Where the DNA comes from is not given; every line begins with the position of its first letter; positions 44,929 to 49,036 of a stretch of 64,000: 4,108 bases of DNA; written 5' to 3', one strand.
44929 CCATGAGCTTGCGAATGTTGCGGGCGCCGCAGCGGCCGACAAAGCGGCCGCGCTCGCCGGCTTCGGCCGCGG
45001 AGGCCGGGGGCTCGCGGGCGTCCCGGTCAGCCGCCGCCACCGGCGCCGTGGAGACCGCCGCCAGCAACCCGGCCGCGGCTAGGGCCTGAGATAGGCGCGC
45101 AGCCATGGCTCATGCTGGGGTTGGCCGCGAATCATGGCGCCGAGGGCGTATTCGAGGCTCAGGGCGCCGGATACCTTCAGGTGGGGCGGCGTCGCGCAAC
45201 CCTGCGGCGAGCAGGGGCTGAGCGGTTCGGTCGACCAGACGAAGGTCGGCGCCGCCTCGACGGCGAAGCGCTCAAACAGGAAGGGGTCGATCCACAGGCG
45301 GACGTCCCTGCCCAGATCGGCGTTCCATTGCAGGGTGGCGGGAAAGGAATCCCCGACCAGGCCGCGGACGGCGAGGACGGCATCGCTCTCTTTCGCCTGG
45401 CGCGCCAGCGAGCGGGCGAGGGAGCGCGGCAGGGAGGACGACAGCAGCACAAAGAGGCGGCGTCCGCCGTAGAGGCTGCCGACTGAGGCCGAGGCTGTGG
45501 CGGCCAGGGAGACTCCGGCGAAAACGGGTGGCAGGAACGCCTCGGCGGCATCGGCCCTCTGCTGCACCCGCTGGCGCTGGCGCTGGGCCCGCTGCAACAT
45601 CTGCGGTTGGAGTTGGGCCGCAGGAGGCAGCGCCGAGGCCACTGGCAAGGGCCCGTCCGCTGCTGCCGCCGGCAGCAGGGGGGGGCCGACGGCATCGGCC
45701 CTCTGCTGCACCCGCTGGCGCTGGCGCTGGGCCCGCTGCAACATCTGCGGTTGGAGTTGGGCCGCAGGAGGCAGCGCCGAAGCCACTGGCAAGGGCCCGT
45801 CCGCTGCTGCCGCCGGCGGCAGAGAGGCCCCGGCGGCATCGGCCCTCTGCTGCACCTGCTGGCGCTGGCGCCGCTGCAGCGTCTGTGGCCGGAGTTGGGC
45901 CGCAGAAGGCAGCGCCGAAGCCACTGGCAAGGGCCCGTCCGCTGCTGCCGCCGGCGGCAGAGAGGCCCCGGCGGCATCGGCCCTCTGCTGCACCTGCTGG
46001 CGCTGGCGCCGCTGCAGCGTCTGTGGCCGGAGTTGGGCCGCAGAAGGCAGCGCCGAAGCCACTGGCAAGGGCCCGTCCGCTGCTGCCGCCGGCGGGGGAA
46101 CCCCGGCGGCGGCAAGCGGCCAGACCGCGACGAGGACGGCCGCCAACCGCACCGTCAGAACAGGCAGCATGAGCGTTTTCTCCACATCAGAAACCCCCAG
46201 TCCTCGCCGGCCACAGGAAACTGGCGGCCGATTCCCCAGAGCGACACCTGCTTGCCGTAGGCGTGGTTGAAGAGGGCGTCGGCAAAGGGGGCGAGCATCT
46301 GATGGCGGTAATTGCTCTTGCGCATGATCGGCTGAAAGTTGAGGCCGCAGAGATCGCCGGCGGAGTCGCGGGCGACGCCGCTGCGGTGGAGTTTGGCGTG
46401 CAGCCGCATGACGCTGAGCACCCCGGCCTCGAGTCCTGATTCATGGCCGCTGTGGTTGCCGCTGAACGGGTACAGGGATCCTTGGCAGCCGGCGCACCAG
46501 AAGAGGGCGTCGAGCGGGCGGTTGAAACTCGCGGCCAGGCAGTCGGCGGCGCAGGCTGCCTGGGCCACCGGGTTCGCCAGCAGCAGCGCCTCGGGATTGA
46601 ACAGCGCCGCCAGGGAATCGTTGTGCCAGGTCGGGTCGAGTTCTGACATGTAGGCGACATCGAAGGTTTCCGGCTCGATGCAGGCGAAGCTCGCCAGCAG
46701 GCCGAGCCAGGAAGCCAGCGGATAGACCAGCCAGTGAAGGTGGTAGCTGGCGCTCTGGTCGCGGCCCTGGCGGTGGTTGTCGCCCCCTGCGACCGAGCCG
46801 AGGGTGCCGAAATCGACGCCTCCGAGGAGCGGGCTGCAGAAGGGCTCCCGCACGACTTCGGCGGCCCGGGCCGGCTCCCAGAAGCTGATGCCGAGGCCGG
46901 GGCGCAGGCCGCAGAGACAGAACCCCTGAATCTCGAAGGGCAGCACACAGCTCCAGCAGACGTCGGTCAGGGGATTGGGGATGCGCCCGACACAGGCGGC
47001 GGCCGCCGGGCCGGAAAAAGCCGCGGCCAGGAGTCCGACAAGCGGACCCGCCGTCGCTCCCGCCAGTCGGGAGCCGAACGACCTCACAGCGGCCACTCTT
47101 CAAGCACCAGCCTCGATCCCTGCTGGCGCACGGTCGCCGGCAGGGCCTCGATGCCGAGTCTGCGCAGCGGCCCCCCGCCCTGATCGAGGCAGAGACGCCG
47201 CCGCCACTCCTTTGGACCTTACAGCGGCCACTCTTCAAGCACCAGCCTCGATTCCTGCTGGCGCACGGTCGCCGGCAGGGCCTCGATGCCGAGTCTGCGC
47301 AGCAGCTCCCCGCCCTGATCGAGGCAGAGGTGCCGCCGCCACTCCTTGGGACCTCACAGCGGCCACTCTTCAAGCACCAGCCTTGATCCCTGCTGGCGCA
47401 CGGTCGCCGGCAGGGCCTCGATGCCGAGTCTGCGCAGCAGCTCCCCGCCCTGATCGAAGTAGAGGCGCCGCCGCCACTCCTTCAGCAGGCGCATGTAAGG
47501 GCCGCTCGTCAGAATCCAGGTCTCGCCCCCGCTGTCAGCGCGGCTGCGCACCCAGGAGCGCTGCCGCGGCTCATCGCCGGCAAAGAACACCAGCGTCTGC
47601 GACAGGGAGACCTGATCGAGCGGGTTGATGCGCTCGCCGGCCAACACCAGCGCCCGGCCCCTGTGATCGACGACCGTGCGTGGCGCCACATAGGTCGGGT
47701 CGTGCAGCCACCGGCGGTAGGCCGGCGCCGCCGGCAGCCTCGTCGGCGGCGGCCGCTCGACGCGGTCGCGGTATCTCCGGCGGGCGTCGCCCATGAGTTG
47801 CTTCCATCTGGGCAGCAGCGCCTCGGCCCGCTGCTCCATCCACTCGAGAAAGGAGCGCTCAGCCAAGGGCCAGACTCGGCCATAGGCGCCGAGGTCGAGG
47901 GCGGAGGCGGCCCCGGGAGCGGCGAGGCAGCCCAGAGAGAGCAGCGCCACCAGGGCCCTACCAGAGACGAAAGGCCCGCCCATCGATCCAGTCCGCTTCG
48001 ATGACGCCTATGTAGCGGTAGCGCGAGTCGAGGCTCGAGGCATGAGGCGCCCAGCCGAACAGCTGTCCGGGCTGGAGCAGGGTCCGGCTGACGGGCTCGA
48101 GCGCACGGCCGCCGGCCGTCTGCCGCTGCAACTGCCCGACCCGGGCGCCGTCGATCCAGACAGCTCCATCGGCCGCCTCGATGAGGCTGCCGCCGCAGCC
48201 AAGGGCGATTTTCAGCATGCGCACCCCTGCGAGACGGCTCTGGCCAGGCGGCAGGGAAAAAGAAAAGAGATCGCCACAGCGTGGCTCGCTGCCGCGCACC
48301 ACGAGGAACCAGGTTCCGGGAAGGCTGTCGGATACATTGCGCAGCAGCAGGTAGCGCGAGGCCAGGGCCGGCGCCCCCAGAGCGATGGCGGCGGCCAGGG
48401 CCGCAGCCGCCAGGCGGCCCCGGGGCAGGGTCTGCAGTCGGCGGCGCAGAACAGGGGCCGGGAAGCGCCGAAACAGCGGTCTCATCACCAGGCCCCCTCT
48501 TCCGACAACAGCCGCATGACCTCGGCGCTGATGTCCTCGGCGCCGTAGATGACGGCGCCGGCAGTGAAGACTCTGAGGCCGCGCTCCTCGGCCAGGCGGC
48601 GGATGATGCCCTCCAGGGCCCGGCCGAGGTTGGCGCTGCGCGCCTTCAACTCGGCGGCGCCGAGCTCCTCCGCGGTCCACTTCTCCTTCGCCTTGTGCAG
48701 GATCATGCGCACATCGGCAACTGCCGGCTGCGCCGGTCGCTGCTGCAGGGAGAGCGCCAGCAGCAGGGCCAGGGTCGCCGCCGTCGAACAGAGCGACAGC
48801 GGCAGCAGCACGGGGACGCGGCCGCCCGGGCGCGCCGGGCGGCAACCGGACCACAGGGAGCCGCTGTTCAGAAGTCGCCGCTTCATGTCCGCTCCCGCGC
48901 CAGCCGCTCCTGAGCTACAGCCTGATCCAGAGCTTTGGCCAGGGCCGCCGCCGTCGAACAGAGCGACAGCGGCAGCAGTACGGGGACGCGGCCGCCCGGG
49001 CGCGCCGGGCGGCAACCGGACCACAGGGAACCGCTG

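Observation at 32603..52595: Recurrent tandem amplification of gene-boundary segments at many unrelated loci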

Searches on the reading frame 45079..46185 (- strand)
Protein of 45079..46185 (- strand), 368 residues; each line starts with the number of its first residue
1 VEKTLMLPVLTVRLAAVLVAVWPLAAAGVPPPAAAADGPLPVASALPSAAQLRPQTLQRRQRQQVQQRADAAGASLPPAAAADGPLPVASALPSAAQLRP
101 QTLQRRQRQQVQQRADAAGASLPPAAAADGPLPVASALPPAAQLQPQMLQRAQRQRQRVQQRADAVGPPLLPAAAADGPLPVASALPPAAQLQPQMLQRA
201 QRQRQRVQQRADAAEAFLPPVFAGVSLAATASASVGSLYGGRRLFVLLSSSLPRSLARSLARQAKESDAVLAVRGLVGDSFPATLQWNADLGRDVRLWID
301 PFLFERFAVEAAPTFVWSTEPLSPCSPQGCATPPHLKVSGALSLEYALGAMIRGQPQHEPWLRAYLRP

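Call 10: search_protein_families(library=pfam, proteins=[window:45079-46185:-], max_evalue=0.01)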
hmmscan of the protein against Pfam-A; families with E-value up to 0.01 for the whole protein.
window:45079-46185:- (368 aa): 1 family
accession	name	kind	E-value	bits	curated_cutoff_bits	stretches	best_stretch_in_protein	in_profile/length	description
PF09673.15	TrbC_Ftype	-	2.1e-17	63.6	24.2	1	246-349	1-109/111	Type-F conjugative transfer system pilin assembly protein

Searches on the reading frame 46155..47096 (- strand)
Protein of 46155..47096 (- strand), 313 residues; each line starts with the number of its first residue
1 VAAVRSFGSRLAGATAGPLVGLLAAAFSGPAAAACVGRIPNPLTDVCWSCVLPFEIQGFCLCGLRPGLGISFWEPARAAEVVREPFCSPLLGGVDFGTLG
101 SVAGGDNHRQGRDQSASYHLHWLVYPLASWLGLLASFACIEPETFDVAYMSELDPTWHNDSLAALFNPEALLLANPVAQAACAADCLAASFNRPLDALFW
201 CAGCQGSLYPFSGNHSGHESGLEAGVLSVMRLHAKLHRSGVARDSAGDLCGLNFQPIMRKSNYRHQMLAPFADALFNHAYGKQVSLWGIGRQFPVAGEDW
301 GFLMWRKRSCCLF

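Call 10: search_protein_families(library=pfam, proteins=[window:46155-47096:-], max_evalue=0.01)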
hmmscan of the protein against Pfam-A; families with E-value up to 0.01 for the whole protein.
window:46155-47096:- (313 aa): 1 family
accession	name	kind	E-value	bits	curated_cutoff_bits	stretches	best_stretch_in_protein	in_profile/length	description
PF06834.16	TraU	-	3.6e-91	306.2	26.5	1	37-312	1-305/306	TraU protein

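Call 11: find_encoding_contigs(protein=window:46155-47096:-, flank=10000, max_places=8)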
Protein window:46155-47096:- (313 aa): no gene with exactly this product is on record in the collection.

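Call 38: find_homologous_proteins(query=window:46158-47096:-, max_evalue=1e-60)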
Query seq(313 aa) (313 aa): 480 proteins with E <= 1e-60 among 8000 candidates; the best 120 are listed.
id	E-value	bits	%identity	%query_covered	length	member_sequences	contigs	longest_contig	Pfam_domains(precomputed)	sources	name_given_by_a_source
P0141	1.2e-186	638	91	89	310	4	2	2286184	PF06834.17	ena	-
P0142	1.5e-94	335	48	90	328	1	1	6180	PF06834.17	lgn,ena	-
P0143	5.4e-94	333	47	90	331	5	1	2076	PF06834.17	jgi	jgi:conjugal transfer pilus assembly protein TraU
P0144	3.0e-93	331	47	89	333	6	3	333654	PF06834.17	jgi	-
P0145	5.2e-93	330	46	97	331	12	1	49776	PF06834.17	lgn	-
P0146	2.4e-92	328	47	91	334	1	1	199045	PF06834.17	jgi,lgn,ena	-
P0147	5.0e-90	320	45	94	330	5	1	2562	PF06834.17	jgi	jgi:conjugal transfer pilus assembly protein TraU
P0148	2.6e-89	318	46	89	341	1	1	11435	PF06834.17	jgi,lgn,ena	-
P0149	3.0e-89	318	49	89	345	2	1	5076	PF06834.17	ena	-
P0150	4.2e-89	317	50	89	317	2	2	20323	PF06834.17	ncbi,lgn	-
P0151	6.8e-88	313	47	94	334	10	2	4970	PF06834.17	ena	-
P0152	8.9e-88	313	47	91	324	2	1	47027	PF06834.17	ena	-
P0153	1.2e-86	309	49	90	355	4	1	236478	PF06834.17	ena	-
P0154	2.4e-86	308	47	91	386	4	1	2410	PF06834.17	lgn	-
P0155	3.7e-86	308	46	93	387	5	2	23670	PF06834.17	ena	-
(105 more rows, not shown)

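Call 39: find_encoding_contigs(protein=P0141, flank=10000, max_places=4)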
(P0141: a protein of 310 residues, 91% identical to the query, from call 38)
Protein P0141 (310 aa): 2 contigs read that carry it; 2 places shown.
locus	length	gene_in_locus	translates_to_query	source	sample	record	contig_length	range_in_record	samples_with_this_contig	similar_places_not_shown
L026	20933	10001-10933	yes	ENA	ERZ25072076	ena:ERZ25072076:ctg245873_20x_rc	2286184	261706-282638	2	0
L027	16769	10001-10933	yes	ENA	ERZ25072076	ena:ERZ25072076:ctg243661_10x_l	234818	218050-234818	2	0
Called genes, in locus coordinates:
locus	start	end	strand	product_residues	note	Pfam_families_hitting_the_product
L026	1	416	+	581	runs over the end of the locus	PF12696:TraG-D_C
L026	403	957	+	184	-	-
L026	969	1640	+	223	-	-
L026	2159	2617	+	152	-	-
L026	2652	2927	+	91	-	PF07178:TraL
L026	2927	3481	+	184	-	PF05309:TraE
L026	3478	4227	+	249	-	PF06586:TraK_N (weak)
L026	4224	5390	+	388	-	PF03743:TrbI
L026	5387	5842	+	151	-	-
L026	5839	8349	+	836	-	PF11130:TraC_F_IV, PF19044:P-loop_TraG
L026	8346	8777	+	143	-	-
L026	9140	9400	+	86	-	PF10502:Peptidase_S26 (weak)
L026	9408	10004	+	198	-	-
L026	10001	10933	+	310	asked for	PF06834:TraU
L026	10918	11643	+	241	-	PF09673:TrbC_Ftype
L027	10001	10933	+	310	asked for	PF06834:TraU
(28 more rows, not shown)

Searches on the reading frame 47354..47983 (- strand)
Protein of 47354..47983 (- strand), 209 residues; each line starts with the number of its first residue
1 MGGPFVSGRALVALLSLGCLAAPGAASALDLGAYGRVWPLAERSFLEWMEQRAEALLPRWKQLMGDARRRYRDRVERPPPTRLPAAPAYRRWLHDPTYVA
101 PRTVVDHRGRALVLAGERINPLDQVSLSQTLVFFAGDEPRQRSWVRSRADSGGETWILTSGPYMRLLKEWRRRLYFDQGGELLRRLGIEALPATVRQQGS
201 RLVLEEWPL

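Call 8: search_protein_families(library=pfam, proteins=[window:47354-47983:-], max_evalue=0.01)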
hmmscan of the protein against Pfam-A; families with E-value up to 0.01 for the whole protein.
window:47354-47983:- (209 aa): 1 family
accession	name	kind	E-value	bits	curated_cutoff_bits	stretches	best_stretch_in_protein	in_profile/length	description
PF12477.13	TraW_N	-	0.0062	17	22.7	0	13-40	4-29/30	Sex factor F TraW protein N terminal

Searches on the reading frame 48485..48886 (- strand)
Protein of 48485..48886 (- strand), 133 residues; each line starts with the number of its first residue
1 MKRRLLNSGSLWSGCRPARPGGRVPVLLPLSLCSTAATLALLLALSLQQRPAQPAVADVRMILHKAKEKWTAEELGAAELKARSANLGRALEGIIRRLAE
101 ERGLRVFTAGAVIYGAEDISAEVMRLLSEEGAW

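Call 72: search_protein_families(library=ncbifam, proteins=[window:48485-48886:-], max_evalue=0.1)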
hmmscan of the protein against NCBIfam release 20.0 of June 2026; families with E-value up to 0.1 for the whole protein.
window:48485-48886:- (133 aa): 1 family
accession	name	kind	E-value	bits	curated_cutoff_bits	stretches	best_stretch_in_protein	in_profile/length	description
TIGR02744.1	TrbI_Ftype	equivalog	0.0004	20.5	83.65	1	31-127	10-107/112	type-F conjugative transfer system protein TrbI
